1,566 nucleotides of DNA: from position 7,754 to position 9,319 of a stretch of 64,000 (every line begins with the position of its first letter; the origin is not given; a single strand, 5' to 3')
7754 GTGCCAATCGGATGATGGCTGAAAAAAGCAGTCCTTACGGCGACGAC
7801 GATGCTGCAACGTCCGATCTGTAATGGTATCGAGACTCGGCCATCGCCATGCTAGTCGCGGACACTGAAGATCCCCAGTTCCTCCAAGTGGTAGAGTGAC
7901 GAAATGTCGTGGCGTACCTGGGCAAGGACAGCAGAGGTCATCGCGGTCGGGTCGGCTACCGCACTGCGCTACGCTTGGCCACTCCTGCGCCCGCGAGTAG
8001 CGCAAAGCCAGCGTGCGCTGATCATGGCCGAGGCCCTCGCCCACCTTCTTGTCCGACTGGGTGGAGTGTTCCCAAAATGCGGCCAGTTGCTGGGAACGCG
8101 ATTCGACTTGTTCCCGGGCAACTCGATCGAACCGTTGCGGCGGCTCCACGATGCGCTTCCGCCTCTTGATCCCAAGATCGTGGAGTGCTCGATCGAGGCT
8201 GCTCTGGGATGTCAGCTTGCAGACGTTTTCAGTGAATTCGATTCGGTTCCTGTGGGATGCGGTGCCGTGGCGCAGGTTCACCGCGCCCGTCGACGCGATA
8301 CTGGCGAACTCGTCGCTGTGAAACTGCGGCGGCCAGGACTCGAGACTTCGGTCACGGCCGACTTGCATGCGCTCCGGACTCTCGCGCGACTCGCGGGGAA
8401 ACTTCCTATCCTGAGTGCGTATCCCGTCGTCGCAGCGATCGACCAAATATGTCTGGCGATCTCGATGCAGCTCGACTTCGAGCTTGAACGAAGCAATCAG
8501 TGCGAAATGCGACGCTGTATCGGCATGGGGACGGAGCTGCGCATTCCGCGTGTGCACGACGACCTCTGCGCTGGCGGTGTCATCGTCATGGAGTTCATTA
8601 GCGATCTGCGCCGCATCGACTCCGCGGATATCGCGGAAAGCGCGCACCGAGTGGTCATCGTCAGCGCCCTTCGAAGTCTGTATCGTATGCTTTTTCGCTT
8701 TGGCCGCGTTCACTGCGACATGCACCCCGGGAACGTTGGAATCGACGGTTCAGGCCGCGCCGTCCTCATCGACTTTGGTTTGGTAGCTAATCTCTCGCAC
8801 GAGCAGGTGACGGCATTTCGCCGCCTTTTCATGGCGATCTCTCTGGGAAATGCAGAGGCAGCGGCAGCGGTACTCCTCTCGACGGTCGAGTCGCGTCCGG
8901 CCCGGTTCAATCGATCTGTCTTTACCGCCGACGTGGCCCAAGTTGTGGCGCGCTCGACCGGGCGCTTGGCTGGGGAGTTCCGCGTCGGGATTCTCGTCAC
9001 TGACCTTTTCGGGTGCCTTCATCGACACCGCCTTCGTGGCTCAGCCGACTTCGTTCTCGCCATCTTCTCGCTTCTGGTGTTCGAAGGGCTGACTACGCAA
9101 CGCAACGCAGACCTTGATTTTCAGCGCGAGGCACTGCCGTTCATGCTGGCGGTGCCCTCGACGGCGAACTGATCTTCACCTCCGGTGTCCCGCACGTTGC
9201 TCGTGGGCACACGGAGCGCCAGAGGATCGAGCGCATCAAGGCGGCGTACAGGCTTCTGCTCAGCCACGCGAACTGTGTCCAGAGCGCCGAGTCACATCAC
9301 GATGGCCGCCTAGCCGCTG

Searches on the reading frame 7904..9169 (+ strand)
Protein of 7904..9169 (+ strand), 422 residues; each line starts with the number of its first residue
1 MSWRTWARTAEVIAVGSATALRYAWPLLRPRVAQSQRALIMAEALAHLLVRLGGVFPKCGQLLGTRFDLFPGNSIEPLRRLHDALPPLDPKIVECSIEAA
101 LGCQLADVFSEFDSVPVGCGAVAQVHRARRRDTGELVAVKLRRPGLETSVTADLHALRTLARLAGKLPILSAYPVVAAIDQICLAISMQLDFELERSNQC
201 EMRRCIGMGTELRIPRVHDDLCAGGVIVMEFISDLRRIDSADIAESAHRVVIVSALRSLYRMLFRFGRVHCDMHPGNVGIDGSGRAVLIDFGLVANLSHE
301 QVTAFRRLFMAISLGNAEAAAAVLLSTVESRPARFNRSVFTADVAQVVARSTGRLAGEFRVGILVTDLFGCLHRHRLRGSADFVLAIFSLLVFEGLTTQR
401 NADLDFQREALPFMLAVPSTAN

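Call 29: search_protein_families(library=pfam, proteins=[window:7904-9169:+], max_evalue=0.0001)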
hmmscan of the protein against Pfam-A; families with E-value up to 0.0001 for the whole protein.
window:7904-9169:+ (422 aa): 3 families
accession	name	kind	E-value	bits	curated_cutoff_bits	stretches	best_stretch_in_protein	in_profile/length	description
PF03109.22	ABC1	-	2.1e-50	171.6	22.9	1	80-322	1-242/244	ABC1 atypical kinase-like domain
PF00069.31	Pkinase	-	5e-07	29.8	31.7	0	227-302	75-154/263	Protein kinase domain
PF01163.29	RIO1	-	2.2e-06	27.9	22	1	211-304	69-161/187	RIO domain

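Call 71: list_cluster_members(proteins=[window:7904-9169:+, window:62605-63885:+, window:45260-46465:+, window:58706-62050:+, window:37661-38530:+, window:43196-44386:+])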
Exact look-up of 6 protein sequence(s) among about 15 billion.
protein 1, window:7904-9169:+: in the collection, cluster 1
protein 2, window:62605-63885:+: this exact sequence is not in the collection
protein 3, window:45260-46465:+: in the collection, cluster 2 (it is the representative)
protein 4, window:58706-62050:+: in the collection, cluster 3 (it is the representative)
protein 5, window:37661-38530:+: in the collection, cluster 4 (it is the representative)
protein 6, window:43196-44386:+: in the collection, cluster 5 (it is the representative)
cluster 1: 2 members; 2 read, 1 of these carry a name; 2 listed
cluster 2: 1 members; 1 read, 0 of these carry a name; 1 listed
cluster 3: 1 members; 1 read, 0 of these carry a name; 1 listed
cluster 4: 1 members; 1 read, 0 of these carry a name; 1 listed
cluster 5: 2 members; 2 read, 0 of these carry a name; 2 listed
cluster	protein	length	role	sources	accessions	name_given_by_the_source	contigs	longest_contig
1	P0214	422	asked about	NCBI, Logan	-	-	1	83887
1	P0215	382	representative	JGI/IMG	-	ubiquinone biosynthesis protein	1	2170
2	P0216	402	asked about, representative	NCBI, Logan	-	-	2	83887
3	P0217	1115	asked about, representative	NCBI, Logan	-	-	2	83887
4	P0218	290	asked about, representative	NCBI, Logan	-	-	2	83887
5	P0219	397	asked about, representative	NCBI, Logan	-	-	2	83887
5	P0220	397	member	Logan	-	-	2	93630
